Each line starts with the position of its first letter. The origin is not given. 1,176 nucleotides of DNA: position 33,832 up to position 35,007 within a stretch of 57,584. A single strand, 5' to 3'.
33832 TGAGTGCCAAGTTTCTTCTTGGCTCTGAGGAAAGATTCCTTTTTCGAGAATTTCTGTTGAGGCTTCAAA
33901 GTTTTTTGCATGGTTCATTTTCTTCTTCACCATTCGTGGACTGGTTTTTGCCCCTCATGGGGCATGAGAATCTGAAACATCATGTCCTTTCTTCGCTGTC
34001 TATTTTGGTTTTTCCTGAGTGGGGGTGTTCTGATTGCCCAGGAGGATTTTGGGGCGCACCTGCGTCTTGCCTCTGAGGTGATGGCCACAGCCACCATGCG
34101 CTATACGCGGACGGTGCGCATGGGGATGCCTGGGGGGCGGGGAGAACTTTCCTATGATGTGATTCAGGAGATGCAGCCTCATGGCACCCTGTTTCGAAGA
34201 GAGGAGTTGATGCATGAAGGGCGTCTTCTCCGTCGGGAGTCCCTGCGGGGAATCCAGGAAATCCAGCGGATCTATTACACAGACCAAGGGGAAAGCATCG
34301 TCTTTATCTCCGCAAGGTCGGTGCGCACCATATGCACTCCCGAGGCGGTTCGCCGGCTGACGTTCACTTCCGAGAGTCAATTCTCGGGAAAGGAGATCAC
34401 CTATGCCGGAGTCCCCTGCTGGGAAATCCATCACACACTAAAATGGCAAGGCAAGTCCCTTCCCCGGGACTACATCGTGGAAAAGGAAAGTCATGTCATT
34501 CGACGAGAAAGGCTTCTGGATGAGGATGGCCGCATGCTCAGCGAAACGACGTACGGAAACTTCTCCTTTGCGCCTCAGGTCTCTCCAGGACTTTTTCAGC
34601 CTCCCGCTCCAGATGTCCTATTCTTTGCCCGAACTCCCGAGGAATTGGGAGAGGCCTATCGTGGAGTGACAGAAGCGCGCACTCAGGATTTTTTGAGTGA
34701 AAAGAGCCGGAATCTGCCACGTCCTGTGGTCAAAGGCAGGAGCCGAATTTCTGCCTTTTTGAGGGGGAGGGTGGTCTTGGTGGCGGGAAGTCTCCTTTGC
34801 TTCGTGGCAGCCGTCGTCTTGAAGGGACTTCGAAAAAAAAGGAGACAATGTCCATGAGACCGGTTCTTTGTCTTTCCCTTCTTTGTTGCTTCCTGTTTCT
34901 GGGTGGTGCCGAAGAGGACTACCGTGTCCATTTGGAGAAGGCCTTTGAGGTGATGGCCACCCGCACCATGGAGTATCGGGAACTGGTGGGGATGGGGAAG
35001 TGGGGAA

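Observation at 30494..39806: A ~9.3-kb accessory island sits exactly between the secY terminator and the rplK promoter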

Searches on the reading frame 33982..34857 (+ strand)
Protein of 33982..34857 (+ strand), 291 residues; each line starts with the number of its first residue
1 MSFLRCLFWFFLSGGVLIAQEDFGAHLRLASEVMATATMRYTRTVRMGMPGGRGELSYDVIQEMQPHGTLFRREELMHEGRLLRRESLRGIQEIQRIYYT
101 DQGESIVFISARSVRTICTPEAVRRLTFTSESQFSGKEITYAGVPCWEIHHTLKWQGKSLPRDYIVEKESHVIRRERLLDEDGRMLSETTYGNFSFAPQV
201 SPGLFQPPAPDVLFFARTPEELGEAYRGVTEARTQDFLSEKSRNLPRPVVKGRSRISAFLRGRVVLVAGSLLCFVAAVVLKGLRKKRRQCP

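Call 11: search_protein_families(library=pfam, max_evalue=0.1, proteins=[window:33982-34857:+])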
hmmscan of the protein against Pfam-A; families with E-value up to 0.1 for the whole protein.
window:33982-34857:+ (291 aa): 0 families

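Call 27: search_protein_families(library=ncbifam, max_evalue=1, proteins=[window:33982-34857:+])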
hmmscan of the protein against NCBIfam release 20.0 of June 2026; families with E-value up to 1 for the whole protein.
window:33982-34857:+ (291 aa): 0 families

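Call 28: predict_structure(alignment_id=A3)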
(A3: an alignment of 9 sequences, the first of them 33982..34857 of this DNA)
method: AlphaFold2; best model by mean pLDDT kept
length: 291 residues; sequences in the alignment: 9
mean_pLDDT: 81.0   pTM: 0.71
mean pLDDT of the five models: 81.0, 80.3, 79.4, 78.1, 57.3
residues with pLDDT >= 90: 152; 70-90: 63; 50-70: 42; < 50: 34
segments of 3 or more residues with pLDDT < 50: 12-18, 247-263, 285-291
pLDDT, mean of each block of 10 residues (from residue 1): 55 47 94 94 84 82 92 93 90 93 92 93 76 94 97 83 96 94 90 94 93 93 93 85 57 42 52 61 46 47
secondary structure, 60 per line:
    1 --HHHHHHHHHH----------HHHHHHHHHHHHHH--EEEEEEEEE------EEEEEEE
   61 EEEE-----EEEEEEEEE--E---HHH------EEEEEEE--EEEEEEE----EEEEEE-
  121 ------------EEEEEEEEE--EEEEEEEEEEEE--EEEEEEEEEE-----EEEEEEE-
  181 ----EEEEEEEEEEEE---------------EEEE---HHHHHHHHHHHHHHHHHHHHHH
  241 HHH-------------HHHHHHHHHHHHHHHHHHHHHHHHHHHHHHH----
elements in order: H3-12 H23-36 E39-47 E54-64 E70-78 E94-100 E103-109 E114-119 E133-141 E144-155 E158-167 E173-179 E185-196 E212-215 H219-243 H257-287

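Call 30: search_protein_representatives(alignment_id=A3)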
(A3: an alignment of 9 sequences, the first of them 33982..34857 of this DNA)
Query: 9 sequences, 304 profile positions. Proteins with E-value up to 0.001 (for the whole library): 78; up to 1e-10: 36; up to 1e-30: 15. The best 78 are listed.
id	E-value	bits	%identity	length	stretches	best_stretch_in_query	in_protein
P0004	2.5e-132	456.8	-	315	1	3-302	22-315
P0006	8.8e-118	409.0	-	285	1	14-300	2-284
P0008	2.6e-104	364.8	-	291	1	10-303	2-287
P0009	4.2e-76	272.2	-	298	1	8-301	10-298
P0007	8.2e-63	228.5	-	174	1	45-215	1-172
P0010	8.9e-60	218.5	-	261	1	33-277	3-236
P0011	1.1e-58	215.0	-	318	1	3-300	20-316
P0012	4.4e-54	199.8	-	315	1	7-303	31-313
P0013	2.9e-52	193.9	-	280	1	11-246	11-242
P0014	4.3e-51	190.0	-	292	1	11-302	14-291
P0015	1.6e-50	188.1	-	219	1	40-229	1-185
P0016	1.7e-46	174.9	-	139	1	3-130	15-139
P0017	5.6e-41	156.8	-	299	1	11-247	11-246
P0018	3.7e-38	147.5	-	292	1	15-299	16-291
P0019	6.5e-37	143.5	-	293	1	6-303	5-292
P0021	1.1e-29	119.7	-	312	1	12-303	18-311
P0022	6.2e-28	114.0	-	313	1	11-299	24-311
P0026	3.7e-24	101.6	-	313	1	9-302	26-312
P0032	1.8e-17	79.6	-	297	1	4-300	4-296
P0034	2.4e-17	79.2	-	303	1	7-302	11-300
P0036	8.8e-15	70.8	-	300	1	31-302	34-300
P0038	6.6e-12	61.3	-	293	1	7-291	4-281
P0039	1.4e-11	60.2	-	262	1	10-256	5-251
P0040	7.8e-11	57.8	-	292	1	17-302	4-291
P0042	6.9e-10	54.7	-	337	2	144-300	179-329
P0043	9.4e-10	54.3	-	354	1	11-302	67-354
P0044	3.9e-09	52.2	-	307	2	168-256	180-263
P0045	4.3e-09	52.1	-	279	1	61-302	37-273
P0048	9.5e-08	47.7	-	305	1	7-260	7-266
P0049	4.8e-07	45.3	-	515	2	69-215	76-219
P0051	8.7e-07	44.5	-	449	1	131-216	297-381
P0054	2.5e-06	43.0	-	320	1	140-237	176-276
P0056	4.5e-06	42.2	-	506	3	169-279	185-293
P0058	1.3e-05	40.7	-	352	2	149-301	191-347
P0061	2.7e-05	39.6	-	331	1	100-258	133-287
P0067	5.9e-05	38.5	-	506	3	133-233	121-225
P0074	2.8e-04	36.3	-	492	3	169-235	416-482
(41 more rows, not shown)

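Call 32: fold_search(model_id=the predicted structure, library=pdb)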
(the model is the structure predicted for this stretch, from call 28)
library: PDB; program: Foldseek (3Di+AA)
matches with E <= 10: 1122; with E <= 0.001: 59
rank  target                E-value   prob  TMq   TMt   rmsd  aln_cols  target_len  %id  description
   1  3m4w_C                8.5e-08  1.00  0.45  0.48   5.6       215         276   12  Structural basis for the negative regulation of bacterial stress response by RseB (released 2010-05-05)
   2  2v42_A                1.0e-07  1.00  0.46  0.46   4.0       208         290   15  Crystal structure of RseB: a sensor for periplasmic stress response in E. coli (released 2007-08-28)
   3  3m4w_D                1.1e-07  1.00  0.49  0.52   3.6       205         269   15  Structural basis for the negative regulation of bacterial stress response by RseB (released 2010-05-05)
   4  2v43_A                1.2e-07  1.00  0.45  0.49   3.9       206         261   15  Crystal structure of RseB: a sensor for periplasmic stress response in E. coli (released 2007-08-28)
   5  2p4b_C                2.5e-07  1.00  0.46  0.51   3.8       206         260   14  Crystal structure of E.coli RseB (released 2007-05-22)
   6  3m4w_A                2.6e-07  1.00  0.47  0.48   4.9       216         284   13  Structural basis for the negative regulation of bacterial stress response by RseB (released 2010-05-05)
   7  2p4b_A                5.2e-07  1.00  0.49  0.50   4.8       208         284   15  Crystal structure of E.coli RseB (released 2007-05-22)
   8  6jau_A                8.9e-07  1.00  0.46  0.47   4.8       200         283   12  The complex structure of Pseudomonas aeruginosa MucA/MucB. (released 2020-01-29)
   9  4z48_A                9.9e-07  1.00  0.26  0.30  12.4       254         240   13  Crystal structure of a DUF1329 family protein (DESPIG_00262) from Desulfovibrio piger ATCC 29098 at 1.75 A resolution (released 2015-04-22)
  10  2v43_C                1.3e-06  1.00  0.44  0.46   3.9       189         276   16  Crystal structure of RseB: a sensor for periplasmic stress response in E. coli (released 2007-08-28)
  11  9tp6_A                1.4e-06  1.00  0.28  0.33  12.5       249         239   10  Structure of LolA3 from Porphyromonas gingivalis (released 2026-02-18)
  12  6jla_B                1.4e-06  1.00  0.41  0.61   5.0       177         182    9  Crystal structure of a mouse ependymin related protein (released 2020-03-04)
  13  9tp6_B                2.0e-06  1.00  0.35  0.41   6.5       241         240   11  Structure of LolA3 from Porphyromonas gingivalis (released 2026-02-18)
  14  2v43_B                2.1e-06  1.00  0.45  0.48   3.9       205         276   15  Crystal structure of RseB: a sensor for periplasmic stress response in E. coli (released 2007-08-28)
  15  6in8                  3.2e-06  1.00  0.47  0.49   3.9       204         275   12  Crystal structure of MucB (released 2019-07-24)
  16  2v42_B                3.2e-06  1.00  0.44  0.46   4.2       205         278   15  Crystal structure of RseB: a sensor for periplasmic stress response in E. coli (released 2007-08-28)
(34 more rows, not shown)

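Call 34: find_encoding_contigs(protein=P0009, flank=8000, max_places=4)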
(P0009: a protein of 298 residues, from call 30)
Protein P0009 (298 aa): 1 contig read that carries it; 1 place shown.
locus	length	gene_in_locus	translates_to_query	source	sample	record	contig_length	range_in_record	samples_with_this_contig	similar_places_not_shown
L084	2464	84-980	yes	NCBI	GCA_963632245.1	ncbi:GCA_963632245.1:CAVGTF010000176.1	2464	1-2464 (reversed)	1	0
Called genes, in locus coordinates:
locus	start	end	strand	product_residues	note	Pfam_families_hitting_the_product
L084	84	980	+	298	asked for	-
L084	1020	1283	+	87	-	-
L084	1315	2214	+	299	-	-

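Call 35: list_cluster_members(proteins=[P0011, P0012, P0014, P0018, P0019, P0021, P0022, P0026, P0032, P0034])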
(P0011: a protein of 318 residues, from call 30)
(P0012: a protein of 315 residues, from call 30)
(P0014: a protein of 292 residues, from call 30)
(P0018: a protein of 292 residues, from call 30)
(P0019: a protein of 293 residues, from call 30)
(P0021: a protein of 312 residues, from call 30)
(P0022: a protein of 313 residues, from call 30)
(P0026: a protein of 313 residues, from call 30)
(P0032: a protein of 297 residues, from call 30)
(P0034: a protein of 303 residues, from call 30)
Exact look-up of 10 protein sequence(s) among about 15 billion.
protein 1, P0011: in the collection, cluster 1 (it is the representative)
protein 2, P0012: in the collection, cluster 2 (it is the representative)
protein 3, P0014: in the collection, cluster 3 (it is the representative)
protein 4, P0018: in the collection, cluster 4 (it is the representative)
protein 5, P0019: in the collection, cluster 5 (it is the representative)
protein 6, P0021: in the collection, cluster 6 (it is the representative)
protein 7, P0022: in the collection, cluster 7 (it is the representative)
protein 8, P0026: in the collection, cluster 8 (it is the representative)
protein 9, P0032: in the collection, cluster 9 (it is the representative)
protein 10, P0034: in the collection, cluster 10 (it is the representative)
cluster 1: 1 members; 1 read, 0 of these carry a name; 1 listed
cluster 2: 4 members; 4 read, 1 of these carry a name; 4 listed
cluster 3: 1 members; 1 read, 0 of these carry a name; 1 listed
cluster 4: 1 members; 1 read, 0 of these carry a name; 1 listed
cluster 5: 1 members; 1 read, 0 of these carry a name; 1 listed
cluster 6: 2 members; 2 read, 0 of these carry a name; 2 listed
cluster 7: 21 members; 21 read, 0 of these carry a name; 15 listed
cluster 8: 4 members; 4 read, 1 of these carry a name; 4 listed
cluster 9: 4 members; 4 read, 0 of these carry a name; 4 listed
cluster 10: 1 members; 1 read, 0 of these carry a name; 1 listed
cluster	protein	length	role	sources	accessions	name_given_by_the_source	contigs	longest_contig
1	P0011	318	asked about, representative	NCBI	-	-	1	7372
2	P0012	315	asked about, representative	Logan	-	-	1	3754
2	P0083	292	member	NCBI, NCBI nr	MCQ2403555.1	MAG: hypothetical protein MJ202_07515 [Lentisphaeria bacterium] | hypothetical protein [Lentisphaeria bacterium]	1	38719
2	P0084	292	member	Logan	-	-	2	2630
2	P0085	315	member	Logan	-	-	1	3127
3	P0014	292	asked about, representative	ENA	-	-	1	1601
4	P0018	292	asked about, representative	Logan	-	-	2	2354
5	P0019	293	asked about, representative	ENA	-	-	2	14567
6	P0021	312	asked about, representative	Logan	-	-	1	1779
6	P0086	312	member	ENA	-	-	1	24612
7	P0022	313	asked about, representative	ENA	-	-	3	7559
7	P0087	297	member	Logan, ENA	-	-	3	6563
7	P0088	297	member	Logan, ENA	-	-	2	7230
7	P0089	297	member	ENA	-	-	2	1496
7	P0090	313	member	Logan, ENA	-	-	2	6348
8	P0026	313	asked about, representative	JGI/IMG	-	hypothetical protein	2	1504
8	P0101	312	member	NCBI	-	-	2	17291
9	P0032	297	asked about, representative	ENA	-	-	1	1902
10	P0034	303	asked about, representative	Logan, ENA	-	-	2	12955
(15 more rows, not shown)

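Call 36: find_encoding_contigs(protein=P0083, flank=10000, max_places=2)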
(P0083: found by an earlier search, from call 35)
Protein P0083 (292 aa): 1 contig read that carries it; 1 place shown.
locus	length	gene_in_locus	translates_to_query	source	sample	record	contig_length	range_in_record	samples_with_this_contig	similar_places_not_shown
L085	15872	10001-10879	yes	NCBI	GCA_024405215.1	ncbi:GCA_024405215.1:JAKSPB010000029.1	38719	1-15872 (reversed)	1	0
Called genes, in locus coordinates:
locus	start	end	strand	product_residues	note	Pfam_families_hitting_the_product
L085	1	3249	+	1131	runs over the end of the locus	-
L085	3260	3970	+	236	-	-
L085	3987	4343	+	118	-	-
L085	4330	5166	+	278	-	PF00481:PP2C (weak), PF13672:PP2C_2, PF07228:SpoIIE (faint)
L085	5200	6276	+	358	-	PF00437:T2SSE, PF27713:UCP018868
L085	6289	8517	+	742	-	PF00069:Pkinase, PF03109:ABC1 (faint), PF07714:PK_Tyr_Ser-Thr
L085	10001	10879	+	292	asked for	-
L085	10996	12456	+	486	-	-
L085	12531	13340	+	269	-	-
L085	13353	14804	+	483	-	PF04932:Wzy_C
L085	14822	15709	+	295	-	-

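Call 37: find_encoding_contigs(protein=P0086, flank=10000, max_places=2)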
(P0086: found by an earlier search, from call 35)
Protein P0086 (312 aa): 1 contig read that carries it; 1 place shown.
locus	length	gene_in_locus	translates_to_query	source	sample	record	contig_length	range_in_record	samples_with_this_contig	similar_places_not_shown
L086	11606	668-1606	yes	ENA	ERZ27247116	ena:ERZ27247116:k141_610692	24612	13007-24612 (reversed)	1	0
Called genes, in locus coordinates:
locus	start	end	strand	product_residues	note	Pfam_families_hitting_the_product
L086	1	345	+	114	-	?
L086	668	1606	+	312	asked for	-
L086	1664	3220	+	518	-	-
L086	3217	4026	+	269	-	PF07596:SBP_bac_10 (faint)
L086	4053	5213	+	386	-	PF04932:Wzy_C (weak)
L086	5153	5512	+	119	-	-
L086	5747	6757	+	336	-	-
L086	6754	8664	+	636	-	-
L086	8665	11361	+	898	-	PF20013:GAP1-N2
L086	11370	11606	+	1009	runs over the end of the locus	-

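Call 38: find_encoding_contigs(protein=P0019, flank=10000, max_places=2)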
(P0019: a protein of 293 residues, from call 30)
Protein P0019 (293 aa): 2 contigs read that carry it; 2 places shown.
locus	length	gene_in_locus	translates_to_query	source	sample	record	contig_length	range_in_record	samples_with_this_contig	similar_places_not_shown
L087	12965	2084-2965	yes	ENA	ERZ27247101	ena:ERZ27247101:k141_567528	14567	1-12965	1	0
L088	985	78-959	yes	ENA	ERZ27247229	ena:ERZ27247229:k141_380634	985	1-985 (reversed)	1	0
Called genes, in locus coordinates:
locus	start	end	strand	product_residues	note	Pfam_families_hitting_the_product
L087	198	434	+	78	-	-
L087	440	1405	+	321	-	-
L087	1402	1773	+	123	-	-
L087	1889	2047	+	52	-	-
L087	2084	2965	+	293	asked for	-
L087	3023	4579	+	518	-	-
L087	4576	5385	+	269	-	PF07596:SBP_bac_10 (faint)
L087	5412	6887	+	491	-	PF04932:Wzy_C (weak)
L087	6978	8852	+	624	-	PF00270:DEAD, PF04851:ResIII (weak), PF00271:Helicase_C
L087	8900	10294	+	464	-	PF01225:Mur_ligase, PF08245:Mur_ligase_M, PF02875:Mur_ligase_C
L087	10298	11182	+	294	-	-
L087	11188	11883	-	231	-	PF07596:SBP_bac_10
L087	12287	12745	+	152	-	-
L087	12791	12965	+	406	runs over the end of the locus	-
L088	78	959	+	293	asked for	-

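Call 43: list_cluster_members(proteins=[P0036, P0038, P0039, P0040, P0043, P0045, P0048, P0049, P0051, P0056])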
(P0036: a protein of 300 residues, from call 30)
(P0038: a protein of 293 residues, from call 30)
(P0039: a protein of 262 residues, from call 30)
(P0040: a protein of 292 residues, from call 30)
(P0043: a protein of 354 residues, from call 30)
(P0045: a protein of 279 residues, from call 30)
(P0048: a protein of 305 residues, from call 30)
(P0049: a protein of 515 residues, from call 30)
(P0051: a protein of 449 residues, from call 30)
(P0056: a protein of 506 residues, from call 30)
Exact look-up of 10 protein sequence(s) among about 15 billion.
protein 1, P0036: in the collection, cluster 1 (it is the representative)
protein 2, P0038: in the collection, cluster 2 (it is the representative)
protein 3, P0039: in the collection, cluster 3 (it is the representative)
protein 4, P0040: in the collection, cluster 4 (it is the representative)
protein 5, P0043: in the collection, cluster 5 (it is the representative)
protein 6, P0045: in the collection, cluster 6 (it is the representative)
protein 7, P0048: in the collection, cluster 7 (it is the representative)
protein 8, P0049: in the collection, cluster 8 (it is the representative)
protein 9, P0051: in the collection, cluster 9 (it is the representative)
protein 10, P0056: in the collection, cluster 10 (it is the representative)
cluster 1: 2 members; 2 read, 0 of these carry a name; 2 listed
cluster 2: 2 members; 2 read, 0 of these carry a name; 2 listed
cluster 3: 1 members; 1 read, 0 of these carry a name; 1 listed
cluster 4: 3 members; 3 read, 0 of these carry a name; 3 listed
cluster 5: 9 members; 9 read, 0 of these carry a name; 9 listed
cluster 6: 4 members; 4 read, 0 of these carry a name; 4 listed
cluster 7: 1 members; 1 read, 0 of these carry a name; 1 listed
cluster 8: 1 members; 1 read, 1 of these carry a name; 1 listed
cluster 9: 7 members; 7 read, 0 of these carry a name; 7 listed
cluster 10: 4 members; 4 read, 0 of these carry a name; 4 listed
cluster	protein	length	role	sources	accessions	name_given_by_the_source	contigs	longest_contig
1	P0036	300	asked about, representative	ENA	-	-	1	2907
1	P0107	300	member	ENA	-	-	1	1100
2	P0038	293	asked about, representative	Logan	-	-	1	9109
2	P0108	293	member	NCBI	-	-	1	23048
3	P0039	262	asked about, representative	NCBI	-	-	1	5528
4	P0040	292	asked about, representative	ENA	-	-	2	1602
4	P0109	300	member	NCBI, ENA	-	-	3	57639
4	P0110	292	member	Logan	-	-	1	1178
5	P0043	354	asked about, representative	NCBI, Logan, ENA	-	-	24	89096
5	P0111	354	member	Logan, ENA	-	-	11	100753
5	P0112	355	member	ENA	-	-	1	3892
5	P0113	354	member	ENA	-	-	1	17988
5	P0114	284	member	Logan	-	-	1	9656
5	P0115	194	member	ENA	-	-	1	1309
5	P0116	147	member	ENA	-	-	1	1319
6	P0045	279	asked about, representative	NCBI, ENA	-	-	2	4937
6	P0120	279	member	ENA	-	-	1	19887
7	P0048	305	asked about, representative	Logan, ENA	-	-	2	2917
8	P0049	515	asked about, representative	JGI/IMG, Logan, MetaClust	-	\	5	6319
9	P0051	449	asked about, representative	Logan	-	-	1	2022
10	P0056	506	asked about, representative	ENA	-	-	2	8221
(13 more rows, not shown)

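Call 44: find_encoding_contigs(protein=P0043, flank=10000, max_places=2)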
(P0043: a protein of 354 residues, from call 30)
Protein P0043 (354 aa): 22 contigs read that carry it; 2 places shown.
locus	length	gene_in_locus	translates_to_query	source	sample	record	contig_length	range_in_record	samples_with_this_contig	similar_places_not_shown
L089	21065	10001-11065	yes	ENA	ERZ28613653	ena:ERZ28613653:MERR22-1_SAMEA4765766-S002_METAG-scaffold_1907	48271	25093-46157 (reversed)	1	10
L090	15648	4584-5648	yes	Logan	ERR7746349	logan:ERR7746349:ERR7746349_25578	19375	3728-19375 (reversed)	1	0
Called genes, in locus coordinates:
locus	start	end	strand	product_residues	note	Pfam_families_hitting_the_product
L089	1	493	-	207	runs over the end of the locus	PF02357:NusG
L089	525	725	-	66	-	PF00584:SecE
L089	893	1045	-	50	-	PF00471:Ribosomal_L33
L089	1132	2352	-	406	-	PF00009:GTP_EFTU, PF03144:GTP_EFTU_D2, PF03143:GTP_EFTU_D3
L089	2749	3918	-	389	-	PF01408:GFO_IDH_MocA, PF22685:Gal80p_C-like (weak), PF02894:GFO_IDH_MocA_C, PF22725:GFO_IDH_MocA_C3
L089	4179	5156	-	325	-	-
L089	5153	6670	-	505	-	PF00128:Alpha-amylase (faint)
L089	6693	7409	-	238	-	PF07963:N_methyl, PF07596:SBP_bac_10 (faint)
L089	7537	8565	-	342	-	PF00392:GntR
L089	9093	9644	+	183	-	PF04932:Wzy_C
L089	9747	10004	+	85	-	-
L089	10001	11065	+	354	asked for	-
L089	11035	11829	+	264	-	-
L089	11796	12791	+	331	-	-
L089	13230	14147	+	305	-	PF13428:TPR_14 (faint), PF13432:TPR_16 (faint), PF14559:TPR_19 (faint)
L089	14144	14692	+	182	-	-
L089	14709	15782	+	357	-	PF01075:Glyco_transf_9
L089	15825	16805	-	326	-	PF00480:ROK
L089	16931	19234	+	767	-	PF22666:Glyco_hydro_2_N2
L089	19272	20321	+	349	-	PF00389:2-Hacid_dh, PF02826:2-Hacid_dh_C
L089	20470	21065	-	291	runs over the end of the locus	PF01678:DAP_epimerase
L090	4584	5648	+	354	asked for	-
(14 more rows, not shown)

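Call 45: find_encoding_contigs(protein=P0109, flank=10000, max_places=2)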
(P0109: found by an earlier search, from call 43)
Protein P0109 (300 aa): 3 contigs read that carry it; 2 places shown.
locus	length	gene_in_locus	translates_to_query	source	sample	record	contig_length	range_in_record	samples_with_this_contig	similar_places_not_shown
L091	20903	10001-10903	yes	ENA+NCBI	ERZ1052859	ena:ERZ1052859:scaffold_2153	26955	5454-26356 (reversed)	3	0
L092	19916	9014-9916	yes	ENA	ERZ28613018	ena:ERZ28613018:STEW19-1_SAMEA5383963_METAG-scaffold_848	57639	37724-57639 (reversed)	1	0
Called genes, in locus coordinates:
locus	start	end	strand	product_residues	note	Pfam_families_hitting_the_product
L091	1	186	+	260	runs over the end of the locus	?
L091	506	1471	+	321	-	-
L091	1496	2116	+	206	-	-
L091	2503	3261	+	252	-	-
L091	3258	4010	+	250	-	-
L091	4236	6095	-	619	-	-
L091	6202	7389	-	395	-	PF02606:LpxK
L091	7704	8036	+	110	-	PF03551:PadR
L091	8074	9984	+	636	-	-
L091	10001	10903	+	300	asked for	-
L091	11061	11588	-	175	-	-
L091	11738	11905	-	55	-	-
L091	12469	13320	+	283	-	PF21948:LplA-B_cat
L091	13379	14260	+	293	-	PF01261:AP_endonuc_2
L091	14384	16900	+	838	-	PF00756:Esterase (weak), PF00326:Peptidase_S9, PF12146:Hydrolase_4 (faint), PF08305:NPCBM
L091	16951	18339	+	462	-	PF01743:PolyA_pol, PF12627:PolyA_pol_RNAbd (weak), PF01966:HD (weak)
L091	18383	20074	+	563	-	PF02018:CBM_4_9 (faint), PF25182:NonGDSL (weak), PF00657:Lipase_GDSL, PF13472:Lipase_GDSL_2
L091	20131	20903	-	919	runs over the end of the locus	PF13320:GH123_cat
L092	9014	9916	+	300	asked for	-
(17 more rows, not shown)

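Call 46: find_encoding_contigs(protein=P0108, flank=10000, max_places=2)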
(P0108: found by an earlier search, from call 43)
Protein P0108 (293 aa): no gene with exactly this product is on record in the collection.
